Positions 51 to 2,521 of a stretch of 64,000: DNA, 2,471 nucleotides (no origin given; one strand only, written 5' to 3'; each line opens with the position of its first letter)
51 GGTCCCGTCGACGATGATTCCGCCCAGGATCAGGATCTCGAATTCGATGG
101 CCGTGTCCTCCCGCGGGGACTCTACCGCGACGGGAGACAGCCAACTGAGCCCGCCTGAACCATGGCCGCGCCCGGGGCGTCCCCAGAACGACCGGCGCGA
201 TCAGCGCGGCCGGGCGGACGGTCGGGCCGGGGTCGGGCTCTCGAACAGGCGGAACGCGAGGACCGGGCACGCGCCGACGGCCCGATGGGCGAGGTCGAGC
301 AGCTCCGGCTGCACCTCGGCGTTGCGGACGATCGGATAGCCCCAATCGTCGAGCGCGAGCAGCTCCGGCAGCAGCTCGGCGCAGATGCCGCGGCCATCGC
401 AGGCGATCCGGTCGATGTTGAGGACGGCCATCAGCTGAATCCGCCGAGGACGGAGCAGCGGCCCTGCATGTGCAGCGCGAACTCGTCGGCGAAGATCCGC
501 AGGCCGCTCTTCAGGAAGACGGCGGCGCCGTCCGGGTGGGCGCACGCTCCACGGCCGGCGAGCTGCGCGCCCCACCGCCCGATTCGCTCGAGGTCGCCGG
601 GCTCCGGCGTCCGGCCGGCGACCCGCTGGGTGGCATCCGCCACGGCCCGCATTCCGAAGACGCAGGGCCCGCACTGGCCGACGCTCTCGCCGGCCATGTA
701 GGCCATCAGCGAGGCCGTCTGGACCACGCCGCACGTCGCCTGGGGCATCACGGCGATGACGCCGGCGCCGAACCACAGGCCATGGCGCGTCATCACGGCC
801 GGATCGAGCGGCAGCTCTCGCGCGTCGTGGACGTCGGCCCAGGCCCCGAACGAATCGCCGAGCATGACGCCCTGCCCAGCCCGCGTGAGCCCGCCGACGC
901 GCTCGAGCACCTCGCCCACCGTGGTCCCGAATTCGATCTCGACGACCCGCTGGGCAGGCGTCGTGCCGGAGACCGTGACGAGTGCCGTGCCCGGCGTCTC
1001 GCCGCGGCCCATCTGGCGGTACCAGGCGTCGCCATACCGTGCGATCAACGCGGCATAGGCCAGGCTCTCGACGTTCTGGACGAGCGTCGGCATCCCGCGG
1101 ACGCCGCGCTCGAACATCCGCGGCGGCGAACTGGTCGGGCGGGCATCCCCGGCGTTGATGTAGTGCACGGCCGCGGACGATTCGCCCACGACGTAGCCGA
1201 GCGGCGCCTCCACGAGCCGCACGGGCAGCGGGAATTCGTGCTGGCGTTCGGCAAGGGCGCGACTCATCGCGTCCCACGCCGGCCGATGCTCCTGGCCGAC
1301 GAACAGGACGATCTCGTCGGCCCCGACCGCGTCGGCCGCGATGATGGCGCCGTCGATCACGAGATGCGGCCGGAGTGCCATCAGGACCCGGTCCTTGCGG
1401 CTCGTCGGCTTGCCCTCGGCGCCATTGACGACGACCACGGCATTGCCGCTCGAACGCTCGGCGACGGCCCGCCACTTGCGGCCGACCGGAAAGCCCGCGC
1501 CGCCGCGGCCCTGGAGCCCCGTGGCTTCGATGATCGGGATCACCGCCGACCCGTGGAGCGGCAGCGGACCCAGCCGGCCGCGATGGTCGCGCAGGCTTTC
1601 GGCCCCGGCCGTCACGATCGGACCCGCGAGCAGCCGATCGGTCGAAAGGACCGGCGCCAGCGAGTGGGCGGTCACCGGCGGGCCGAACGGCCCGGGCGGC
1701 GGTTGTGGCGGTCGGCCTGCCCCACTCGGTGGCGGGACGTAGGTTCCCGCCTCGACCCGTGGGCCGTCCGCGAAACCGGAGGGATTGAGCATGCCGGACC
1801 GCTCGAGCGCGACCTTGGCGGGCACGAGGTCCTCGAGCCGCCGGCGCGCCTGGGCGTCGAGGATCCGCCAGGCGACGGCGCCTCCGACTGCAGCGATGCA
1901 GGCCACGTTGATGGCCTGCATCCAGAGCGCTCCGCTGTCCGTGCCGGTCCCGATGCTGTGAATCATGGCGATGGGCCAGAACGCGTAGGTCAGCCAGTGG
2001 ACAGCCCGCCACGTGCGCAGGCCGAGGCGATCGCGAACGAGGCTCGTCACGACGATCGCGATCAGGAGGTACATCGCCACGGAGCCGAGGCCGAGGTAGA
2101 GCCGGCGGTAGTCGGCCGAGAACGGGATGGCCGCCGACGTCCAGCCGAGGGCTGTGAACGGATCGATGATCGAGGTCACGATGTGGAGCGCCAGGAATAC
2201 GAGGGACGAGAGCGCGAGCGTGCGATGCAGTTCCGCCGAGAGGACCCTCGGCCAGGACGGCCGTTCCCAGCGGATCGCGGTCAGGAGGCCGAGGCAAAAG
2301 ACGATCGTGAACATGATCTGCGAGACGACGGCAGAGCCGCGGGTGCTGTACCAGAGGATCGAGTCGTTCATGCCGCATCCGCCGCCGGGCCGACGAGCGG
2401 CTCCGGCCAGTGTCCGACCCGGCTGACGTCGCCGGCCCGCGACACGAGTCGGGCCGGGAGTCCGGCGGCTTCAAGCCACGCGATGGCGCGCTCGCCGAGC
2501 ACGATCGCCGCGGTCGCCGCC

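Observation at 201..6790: Flavinylation-centred membrane redox locus with two different di-haem reductases around one ApbE/FMN_bind pair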

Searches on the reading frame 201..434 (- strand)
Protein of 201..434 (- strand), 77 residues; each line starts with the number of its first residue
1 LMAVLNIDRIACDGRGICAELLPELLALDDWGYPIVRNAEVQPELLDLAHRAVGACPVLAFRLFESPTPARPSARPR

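Call 3: search_protein_families(library=pfam, proteins=[window:201-434:-], max_evalue=0.01)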
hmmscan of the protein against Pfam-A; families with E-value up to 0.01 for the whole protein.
window:201-434:- (77 aa): 2 families
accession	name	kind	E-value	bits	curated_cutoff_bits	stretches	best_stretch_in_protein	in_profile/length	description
PF13459.11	Fer4_15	-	2e-10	41.7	22.4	1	7-62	3-65/66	4Fe-4S single cluster domain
PF13370.11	Fer4_13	-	7e-06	27.1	24.5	1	7-60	1-55/58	4Fe-4S single cluster domain of Ferredoxin I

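Call 27: search_protein_families(library=ncbifam, proteins=[window:201-431:-], max_evalue=0.01)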
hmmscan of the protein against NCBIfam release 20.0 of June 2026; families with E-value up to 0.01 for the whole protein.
window:201-431:- (76 aa): 0 families

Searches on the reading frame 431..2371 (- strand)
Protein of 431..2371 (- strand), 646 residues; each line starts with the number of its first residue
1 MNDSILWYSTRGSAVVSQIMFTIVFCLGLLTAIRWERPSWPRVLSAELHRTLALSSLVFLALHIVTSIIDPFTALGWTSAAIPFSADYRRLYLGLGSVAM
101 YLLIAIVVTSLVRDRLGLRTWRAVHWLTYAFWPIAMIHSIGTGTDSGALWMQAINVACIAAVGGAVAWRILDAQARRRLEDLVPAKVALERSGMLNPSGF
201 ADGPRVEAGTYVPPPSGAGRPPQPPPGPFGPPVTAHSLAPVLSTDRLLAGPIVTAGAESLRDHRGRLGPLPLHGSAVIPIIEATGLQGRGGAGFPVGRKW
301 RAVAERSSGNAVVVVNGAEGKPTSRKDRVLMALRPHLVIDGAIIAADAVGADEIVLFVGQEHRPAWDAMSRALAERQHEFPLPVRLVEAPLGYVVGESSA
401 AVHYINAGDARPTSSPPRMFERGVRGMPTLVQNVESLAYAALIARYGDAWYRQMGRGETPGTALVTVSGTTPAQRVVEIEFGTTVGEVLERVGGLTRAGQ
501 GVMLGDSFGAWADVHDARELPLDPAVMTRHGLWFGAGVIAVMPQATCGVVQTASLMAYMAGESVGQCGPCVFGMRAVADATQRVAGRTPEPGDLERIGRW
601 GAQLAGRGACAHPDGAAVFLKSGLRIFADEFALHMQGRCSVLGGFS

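Call 3: search_protein_families(library=pfam, proteins=[window:431-2371:-], max_evalue=0.01)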
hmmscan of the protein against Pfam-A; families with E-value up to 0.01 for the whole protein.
window:431-2371:- (646 aa): 3 families
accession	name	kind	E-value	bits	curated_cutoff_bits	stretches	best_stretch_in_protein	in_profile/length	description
PF01512.22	Complex1_51K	-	3.8e-31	108.5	31.2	1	281-438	1-146/150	Nuo51 FMN-binding domain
PF10589.14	NADH_4Fe-4S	-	2.5e-15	56.5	23.5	1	553-634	4-85/85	NADH-ubiquinone oxidoreductase-F iron-sulfur binding region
PF01794.25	Ferric_reduct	-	1.6e-08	35.1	28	1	16-135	4-120/121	Ferric reductase like transmembrane component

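Call 9: find_related_loci(query=window:431-2371:-, collection=genome_contigs, flank=10000)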
Query window:431-2371:- (646 aa) in genome_contigs; peptide patterns used: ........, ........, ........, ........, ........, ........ (x = any residue, [..] = any of these).
598 stretches matched a pattern (row limit reached: there are more); 575 encode a relative of the query (tblastn E <= 1e-3); the best 80 are kept; 80 distinct loci.
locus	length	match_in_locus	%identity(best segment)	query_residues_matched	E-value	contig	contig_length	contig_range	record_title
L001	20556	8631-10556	54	1-639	0e+0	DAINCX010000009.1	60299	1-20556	MAG TPA_asm: Candidatus Dormiibacterota bacterium isolate CTOTU41355 NODE_148_length_60299_cov_19.006872, whole genome s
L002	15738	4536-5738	61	246-643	6e-148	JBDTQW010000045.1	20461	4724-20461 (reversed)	MAG: Chloroflexota bacterium isolate cluster3_bin.231 NODE_9107_length_20461_cov_8.741988, whole genome shotgun sequence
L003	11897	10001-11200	63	244-641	4e-146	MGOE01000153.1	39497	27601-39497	MAG: Chloroflexi bacterium RBG_16_72_14 RBG_16_scaffold_9349, whole genome shotgun sequence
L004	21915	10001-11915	60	1-641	0e+0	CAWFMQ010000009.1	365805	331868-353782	MAG: uncultured Chloroflexia bacterium isolate MFD02134.bin.2.59 genome assembly, contig: contig_45358, whole genome sho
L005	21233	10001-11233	61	236-643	1e-144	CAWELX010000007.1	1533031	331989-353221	MAG: uncultured Chloroflexia bacterium isolate MFD04716.bin.1.95 genome assembly, contig: contig_5627, whole genome shot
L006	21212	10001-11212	61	243-643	3e-143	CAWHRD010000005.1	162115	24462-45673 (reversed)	MAG: uncultured Chloroflexia bacterium isolate MFD05942.bin.3.408 genome assembly, contig: contig_6585, whole genome sho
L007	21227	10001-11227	58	238-643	5e-143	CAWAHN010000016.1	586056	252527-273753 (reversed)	MAG: uncultured Chloroflexia bacterium isolate MFD02134.bin.2.85 genome assembly, contig: contig_5322, whole genome shot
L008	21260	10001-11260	57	226-643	5e-143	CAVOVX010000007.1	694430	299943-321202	MAG: uncultured Chloroflexia bacterium isolate MFD00031.bin.2.172 genome assembly, contig: contig_76415, whole genome sh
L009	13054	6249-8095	59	4-638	7e-142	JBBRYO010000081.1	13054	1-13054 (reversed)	MAG: Candidatus Limnocylindrales bacterium isolate La5_metabat2.116 La5_metabat2.116_K_1931607_L_13054_cov_48.6303, whol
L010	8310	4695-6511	63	1-638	1e-141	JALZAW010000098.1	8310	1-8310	MAG: Candidatus Dormiibacterota bacterium isolate KAP bin101 SD1490_NODE_3893_length_8310_cov_1.335452, whole genome sho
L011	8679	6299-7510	58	243-643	1e-141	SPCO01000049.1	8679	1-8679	MAG: Thermomicrobiales bacterium isolate das_tool.metabat2.25 k141_360073, whole genome shotgun sequence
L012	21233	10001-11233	59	236-643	3e-141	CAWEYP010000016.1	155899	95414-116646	MAG: uncultured Chloroflexia bacterium isolate MFD05942.bin.2.132 genome assembly, contig: contig_61434, whole genome sh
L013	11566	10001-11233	58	239-643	1e-140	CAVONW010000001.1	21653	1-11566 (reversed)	MAG: uncultured Chloroflexia bacterium isolate MFD09964.bin.1.240 genome assembly, contig: contig_29788, whole genome sh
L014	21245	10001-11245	58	232-643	2e-140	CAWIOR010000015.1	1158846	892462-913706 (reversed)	MAG: uncultured Chloroflexia bacterium isolate MFD01561.bin.2.78 genome assembly, contig: contig_8551, whole genome shot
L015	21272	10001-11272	58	223-643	3e-140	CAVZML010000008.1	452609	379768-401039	MAG: uncultured Chloroflexia bacterium isolate MFD02199.bin.2.145 genome assembly, contig: contig_25649, whole genome sh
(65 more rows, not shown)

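Call 27: search_protein_families(library=ncbifam, proteins=[window:431-2371:-], max_evalue=0.01)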
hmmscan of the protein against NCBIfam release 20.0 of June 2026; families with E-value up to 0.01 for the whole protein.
window:431-2371:- (646 aa): 7 families
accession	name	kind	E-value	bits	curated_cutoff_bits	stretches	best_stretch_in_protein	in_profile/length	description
TIGR01959.1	nuoF_fam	equivalog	3e-62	210.3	558.65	1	275-634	36-409/410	NADH-quinone oxidoreductase subunit NuoF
NF010120.0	PRK13596.1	equivalog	2.5e-46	158.1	389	1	276-631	42-413/433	NADH-quinone oxidoreductase subunit NuoF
NF008436.0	PRK11278.1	equivalog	2.9e-42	145.1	749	1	276-635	50-426/448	NADH-quinone oxidoreductase subunit NuoF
TIGR01945.1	rnfC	subfamily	5.7e-14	51.5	245.95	1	270-505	117-327/435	RnfABCDGE type electron transport complex subunit C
NF003454.1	PRK05035.1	equivalog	8.1e-13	47.7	345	1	275-507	124-332/556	electron transport complex subunit RsxC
TIGR04481.1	PR_assoc_PrdC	equivalog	1.7e-10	40.3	490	1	276-508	75-284/425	proline reductase-associated electron transfer protein PrdC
NF040998.1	MamZ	equivalog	0.00019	20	650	1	48-159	502-612/633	magnetosome biogenesis transporter MamZ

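Call 45: search_solved_structures(query=window:431-2371:-, max_evalue=0.001, show_alignments=1)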
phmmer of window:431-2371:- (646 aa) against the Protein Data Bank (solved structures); distinct sequences matched with E-value up to 0.001: 63 (the best 60 are shown).
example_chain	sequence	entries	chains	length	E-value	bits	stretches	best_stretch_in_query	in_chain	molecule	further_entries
7p5h_B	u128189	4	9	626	1.7e-44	155.7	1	276-640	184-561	Fe-hydrogenase, subunit beta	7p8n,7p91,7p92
8a6t_B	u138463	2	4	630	5.6e-43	150.6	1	276-638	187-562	Electron bifurcating hydrogenase subunit HydB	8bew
8esw_V1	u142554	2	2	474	1.1e-42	149.7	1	223-636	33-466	NADH dehydrogenase [ubiquinone] flavoprotein 1, mitochondrial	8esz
8e9g_F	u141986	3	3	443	1.1e-42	149.6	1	266-640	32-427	NADH-quinone oxidoreductase subunit F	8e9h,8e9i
8b9z_F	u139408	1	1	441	2.4e-42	148.5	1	224-636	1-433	NADH dehydrogenase [ubiquinone] flavoprotein 1, mitochondrial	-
8ba0_F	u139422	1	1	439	3e-42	148.2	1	224-636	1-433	NADH dehydrogenase [ubiquinone] flavoprotein 1, mitochondrial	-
2fug_1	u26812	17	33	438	2.4e-40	141.9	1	277-632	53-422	NADH-quinone oxidoreductase chain 1 | NADH-QUINONE OXIDOREDUCTASE SUBUNIT 1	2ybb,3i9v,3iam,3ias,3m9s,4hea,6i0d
9n5u_B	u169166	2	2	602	3.5e-40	141.4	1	275-640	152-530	NfnB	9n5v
7t2r_B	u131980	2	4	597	5.2e-40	140.8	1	275-639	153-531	NiFe hydrogenase subunit B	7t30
9bov_B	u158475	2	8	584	1.5e-39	139.3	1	276-638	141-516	NADH dehydrogenase (Quinone)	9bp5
7zd6_1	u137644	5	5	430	1.5e-39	139.3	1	277-636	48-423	NADH dehydrogenase [ubiquinone] flavoprotein 1, mitochondrial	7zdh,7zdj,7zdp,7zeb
6g2j_F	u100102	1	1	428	1.5e-39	139.3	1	281-636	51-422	NADH dehydrogenase [ubiquinone] flavoprotein 1, mitochondrial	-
5lc5_F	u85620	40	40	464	1.5e-39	139.2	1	277-636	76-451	NADH dehydrogenase [ubiquinone] flavoprotein 1, mitochondrial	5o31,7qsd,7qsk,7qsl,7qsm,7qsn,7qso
9w2u_F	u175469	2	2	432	1.6e-39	139.2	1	277-636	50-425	NADH dehydrogenase [ubiquinone] flavoprotein 1, mitochondrial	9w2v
6zk9_1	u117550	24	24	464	1.6e-39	139.2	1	277-636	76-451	NADH dehydrogenase [ubiquinone] flavoprotein 1, mitochondrial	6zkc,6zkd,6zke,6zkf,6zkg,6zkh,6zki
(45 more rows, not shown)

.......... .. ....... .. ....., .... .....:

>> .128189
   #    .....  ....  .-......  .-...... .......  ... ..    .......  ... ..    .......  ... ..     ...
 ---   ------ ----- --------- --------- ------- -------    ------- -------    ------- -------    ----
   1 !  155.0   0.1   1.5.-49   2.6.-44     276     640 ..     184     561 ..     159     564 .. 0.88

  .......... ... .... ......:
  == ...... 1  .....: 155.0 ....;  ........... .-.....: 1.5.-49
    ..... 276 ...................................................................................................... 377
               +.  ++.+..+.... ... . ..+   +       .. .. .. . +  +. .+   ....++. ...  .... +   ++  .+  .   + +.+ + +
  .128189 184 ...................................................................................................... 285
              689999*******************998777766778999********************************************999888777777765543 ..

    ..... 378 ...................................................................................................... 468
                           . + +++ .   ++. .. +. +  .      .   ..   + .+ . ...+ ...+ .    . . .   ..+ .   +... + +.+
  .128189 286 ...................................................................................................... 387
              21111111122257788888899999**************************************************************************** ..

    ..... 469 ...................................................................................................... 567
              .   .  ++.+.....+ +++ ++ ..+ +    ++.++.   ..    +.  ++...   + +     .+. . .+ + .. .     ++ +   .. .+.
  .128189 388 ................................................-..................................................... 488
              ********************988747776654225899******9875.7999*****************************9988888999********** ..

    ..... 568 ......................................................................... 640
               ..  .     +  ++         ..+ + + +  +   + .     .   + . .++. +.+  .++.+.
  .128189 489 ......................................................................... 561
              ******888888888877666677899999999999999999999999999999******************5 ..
